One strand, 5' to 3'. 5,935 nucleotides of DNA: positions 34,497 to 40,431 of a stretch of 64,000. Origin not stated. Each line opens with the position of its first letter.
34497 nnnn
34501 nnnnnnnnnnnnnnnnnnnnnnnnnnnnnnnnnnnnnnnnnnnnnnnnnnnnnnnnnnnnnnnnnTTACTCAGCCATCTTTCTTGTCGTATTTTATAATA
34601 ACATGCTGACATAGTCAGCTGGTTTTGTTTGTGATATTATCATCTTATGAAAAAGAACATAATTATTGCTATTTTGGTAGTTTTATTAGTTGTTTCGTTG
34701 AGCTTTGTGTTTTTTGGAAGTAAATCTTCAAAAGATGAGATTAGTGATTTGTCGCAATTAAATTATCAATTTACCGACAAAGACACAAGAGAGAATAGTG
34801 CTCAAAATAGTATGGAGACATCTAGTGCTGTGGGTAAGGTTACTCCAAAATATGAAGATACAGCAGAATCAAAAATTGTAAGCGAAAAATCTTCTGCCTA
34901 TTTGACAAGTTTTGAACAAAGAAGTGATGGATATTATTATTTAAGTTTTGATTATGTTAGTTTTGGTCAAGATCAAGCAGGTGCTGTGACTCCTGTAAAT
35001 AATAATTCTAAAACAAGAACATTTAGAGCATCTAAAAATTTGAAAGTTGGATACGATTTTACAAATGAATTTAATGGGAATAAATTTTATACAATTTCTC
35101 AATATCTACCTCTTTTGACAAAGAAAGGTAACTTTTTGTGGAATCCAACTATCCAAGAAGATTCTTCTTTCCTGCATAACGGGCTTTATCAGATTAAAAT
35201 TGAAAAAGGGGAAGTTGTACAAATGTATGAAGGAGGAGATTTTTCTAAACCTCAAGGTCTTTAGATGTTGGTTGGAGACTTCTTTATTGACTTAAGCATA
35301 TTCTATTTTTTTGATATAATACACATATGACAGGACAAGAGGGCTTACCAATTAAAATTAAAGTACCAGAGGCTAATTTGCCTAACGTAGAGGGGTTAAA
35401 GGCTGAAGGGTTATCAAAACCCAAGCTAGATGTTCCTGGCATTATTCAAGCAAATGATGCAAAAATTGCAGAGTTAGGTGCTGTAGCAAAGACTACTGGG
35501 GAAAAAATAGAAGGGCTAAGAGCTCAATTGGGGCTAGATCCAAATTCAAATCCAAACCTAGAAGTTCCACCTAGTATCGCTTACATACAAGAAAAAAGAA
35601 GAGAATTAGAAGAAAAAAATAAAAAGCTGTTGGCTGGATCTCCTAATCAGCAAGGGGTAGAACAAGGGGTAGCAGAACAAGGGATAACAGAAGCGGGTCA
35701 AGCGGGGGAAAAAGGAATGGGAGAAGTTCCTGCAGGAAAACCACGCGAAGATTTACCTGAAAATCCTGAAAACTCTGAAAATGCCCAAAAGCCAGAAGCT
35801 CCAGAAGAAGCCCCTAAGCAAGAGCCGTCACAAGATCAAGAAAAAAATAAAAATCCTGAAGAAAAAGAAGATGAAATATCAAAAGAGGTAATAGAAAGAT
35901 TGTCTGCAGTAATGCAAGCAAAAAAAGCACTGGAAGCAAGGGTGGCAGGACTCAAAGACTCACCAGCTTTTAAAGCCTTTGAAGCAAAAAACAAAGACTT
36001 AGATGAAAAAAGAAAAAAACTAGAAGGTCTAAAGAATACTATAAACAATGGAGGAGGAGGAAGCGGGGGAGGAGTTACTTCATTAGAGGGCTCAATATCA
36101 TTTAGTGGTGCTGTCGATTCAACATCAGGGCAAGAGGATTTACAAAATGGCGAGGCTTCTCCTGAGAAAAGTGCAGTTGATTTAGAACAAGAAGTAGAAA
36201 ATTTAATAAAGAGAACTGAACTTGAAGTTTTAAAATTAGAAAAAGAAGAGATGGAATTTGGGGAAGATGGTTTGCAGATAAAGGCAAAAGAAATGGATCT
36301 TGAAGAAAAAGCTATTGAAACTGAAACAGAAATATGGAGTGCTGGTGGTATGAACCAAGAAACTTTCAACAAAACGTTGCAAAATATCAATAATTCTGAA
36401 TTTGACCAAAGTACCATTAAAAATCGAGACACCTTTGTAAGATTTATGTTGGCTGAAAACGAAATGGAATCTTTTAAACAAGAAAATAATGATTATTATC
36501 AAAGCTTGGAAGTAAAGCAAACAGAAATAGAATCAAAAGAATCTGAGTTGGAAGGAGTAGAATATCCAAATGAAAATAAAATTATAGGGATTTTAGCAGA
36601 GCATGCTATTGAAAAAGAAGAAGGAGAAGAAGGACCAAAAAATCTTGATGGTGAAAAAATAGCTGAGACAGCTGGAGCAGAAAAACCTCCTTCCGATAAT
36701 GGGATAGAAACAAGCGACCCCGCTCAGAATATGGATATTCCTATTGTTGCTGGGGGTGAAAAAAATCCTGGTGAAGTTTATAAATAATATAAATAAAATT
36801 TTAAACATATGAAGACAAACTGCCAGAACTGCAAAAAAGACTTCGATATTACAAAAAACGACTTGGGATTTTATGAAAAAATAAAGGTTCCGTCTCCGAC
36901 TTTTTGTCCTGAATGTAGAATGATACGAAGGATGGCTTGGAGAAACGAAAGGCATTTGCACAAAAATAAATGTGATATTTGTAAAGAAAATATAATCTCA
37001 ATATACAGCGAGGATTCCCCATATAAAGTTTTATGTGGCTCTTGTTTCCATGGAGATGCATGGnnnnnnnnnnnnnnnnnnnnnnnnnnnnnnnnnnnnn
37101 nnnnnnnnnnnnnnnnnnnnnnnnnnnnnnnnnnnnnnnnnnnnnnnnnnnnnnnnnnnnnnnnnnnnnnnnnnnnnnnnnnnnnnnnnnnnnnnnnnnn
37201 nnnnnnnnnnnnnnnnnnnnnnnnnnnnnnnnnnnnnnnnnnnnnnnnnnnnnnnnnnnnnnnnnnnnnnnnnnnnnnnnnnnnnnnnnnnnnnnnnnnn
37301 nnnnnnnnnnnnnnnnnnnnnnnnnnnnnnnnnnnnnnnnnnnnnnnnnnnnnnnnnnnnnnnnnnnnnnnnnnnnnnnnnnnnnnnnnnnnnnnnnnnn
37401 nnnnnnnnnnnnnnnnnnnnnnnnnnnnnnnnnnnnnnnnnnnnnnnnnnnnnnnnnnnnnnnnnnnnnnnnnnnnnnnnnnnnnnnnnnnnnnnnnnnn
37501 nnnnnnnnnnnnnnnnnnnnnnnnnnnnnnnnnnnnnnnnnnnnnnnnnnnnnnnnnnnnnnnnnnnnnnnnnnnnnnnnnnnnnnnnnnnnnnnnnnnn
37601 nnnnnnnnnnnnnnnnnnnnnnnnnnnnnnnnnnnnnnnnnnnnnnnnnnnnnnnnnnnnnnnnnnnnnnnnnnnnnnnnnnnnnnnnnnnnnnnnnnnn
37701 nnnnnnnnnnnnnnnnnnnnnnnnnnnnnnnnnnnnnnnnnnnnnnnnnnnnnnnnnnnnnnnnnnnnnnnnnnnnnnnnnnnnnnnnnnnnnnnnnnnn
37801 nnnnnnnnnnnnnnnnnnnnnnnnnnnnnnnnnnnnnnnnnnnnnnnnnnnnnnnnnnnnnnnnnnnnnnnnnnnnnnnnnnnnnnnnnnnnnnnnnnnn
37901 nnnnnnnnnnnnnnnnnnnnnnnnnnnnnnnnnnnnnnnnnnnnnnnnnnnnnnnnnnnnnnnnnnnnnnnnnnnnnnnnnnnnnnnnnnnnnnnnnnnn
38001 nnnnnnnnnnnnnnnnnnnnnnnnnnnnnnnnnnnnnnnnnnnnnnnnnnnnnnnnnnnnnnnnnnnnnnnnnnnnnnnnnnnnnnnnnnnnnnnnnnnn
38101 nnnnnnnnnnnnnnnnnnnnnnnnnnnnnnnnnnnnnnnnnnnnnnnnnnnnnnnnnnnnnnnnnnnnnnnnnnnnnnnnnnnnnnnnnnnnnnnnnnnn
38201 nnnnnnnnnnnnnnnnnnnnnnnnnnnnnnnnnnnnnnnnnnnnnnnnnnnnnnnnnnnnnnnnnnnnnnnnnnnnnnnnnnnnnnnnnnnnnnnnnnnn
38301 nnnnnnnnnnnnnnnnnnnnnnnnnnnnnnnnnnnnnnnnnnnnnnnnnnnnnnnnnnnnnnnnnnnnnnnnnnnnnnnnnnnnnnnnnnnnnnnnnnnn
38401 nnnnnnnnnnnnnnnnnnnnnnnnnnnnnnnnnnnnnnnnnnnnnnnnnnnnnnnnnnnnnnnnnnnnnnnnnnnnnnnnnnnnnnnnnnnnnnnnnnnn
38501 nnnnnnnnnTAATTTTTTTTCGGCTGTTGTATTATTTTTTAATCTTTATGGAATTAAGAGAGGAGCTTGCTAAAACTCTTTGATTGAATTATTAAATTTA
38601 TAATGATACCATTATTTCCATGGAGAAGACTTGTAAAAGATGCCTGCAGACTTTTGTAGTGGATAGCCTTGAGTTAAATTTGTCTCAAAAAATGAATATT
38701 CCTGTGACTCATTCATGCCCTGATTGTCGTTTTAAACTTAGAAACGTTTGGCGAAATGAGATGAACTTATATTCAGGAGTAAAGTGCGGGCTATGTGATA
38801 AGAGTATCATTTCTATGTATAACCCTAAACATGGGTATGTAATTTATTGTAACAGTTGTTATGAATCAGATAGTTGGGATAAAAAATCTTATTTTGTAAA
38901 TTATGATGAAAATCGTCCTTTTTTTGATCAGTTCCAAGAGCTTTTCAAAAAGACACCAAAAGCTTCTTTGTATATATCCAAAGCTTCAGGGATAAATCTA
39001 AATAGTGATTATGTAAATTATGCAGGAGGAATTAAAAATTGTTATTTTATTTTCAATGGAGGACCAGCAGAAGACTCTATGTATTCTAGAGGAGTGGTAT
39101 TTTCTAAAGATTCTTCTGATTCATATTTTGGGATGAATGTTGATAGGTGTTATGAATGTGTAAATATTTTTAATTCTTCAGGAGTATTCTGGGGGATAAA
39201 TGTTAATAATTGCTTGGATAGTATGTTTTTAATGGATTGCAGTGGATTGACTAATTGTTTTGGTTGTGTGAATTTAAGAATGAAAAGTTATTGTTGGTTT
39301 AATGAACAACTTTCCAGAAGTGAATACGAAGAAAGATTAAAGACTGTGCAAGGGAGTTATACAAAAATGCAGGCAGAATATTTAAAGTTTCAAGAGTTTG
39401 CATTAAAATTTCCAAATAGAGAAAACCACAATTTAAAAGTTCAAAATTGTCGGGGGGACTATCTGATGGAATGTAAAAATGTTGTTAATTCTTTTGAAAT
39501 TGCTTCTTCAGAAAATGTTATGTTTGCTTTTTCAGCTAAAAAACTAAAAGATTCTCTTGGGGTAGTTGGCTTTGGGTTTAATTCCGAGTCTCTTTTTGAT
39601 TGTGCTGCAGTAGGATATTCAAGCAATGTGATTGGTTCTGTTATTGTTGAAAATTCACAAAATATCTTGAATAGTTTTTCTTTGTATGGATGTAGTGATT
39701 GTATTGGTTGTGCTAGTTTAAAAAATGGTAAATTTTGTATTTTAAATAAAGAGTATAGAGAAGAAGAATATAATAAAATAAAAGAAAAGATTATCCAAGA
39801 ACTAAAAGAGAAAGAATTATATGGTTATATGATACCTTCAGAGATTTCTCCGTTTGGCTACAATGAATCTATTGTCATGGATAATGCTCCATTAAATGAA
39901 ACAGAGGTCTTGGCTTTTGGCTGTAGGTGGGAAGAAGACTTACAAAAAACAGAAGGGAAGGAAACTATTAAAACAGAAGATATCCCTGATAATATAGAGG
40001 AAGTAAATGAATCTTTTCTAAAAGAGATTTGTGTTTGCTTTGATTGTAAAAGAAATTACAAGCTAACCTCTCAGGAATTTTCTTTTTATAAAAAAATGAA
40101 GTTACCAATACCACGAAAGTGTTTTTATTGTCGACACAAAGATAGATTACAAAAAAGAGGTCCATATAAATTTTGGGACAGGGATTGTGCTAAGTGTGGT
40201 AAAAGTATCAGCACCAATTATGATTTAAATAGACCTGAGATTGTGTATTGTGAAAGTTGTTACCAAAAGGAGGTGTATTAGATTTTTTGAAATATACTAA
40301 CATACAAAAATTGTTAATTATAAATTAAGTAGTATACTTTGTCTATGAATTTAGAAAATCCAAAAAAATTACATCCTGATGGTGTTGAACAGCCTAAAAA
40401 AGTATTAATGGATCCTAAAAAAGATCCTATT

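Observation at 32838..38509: Paralogs 2 and 3 share near-identical nucleotide runs at both gene ends despite a diverged middle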

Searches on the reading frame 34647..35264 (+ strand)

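Call 7: search_protein_families(library=pfam, proteins=[window:34647-35264:+], max_evalue=0.1)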
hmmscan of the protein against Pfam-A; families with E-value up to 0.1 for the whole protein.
window:34647-35264:+ (205 aa): 3 families
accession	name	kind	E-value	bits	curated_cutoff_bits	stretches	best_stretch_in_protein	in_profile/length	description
PF12685.13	SpoIIIAH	-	0.0042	17.5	30.6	1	2-85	1-65/191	SpoIIIAH-like protein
PF20130.4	DUF6520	-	0.049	14.4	25.4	1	1-40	1-42/83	Family of unknown function (DUF6520)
PF12869.13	tRNA_anti-like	-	0.056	13.5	23.5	0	1-59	1-48/146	tRNA_anti-like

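Call 65: search_protein_families(library=padloc, proteins=[window:34647-35264:+], max_evalue=0.01)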
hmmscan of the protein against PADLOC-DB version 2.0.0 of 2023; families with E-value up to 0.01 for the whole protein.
window:34647-35264:+ (205 aa): 0 families

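Call 66: search_protein_families(library=phrogs, proteins=[window:34647-35264:+], max_evalue=0.01)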
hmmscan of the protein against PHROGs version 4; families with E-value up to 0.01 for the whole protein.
window:34647-35264:+ (205 aa): 0 families

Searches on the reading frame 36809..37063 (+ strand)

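Call 50: search_protein_families(library=pfam, proteins=[window:36809-37063:+], max_evalue=10)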
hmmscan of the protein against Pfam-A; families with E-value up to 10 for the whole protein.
seq(85 aa): 11 families
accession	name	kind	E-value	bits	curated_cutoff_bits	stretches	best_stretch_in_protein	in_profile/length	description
PF24734.1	DUF7685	-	0.00022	21.5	27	1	54-82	1-34/43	Domain of unknown function (DUF7685)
PF13451.12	zf_Tbcl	-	0.0016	18.8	24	1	3-41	5-44/48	Probable treble clef domain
PF13717.11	Zn_ribbon_4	-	0.0061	16.9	30.3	1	1-16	1-16/36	zinc-ribbon domain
PF21936.2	Pcf11_C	-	0.027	14.8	26.7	1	53-70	14-31/54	Pcf11, C-terminal domain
PF23550.1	zf_Tbcl_Rhp7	-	0.13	12.2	27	1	3-16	5-18/39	DNA repair protein rhp7 treble clef domain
PF09723.15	Zn_ribbon_8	-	0.21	12.1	34.4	1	5-37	8-33/41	Zinc ribbon domain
PF06467.20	zf-FCS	-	0.38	11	22.4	2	2-17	4-19/39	MYM-type Zinc finger with FCS sequence motif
PF01155.25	HypA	-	0.98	9.9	28.9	1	2-38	70-94/112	Hydrogenase/urease nickel incorporation, metallochaperone, hypA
PF24485.1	zf-C2H2_DHX34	-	1.8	9.1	27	1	5-16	4-15/25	DHX34-like, C2H2-type zinc finger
PF25206.1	DUF7836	-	5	7.5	26.7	1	4-43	9-43/59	Domain of unknown function (DUF7836)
PF24292.1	DUF7479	-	8.3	7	27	1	3-39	3-39/60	Domain of unknown function (DUF7479)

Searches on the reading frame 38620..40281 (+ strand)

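Call 7: search_protein_families(library=pfam, proteins=[window:38620-40281:+], max_evalue=0.1)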
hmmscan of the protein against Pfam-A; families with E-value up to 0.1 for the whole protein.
window:38620-40281:+ (553 aa): 1 family
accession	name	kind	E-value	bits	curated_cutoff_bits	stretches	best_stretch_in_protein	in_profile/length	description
PF01258.23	zf-dskA_traR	-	0.014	15.8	24.9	1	514-551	1-34/36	Prokaryotic dksA/traR C4-type zinc finger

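Call 8: search_protein_families(library=ncbifam, proteins=[window:38620-40281:+], max_evalue=0.1)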
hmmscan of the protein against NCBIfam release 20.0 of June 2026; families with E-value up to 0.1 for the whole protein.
window:38620-40281:+ (553 aa): 2 families
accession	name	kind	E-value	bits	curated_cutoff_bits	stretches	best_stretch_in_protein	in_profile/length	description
NF011482.0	PRK14892.1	equivalog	0.01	15.7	109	1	42-107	10-75/101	putative transcription elongation factor Elf1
TIGR03396.1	PC_PLC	equivalog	0.074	11.4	580.25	0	83-132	323-372/688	phosphocholine-specific phospholipase C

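Call 65: search_protein_families(library=padloc, proteins=[window:38620-40281:+], max_evalue=0.01)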
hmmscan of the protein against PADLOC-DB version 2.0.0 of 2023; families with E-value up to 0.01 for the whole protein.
window:38620-40281:+ (553 aa): 0 families

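Call 66: search_protein_families(library=phrogs, proteins=[window:38620-40281:+], max_evalue=0.01)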
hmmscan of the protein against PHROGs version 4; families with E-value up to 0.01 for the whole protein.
window:38620-40281:+ (553 aa): 1 family
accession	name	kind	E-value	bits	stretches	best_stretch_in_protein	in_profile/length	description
phrog_15341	-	unknown function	0.0046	17.4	0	283-397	128-240/276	-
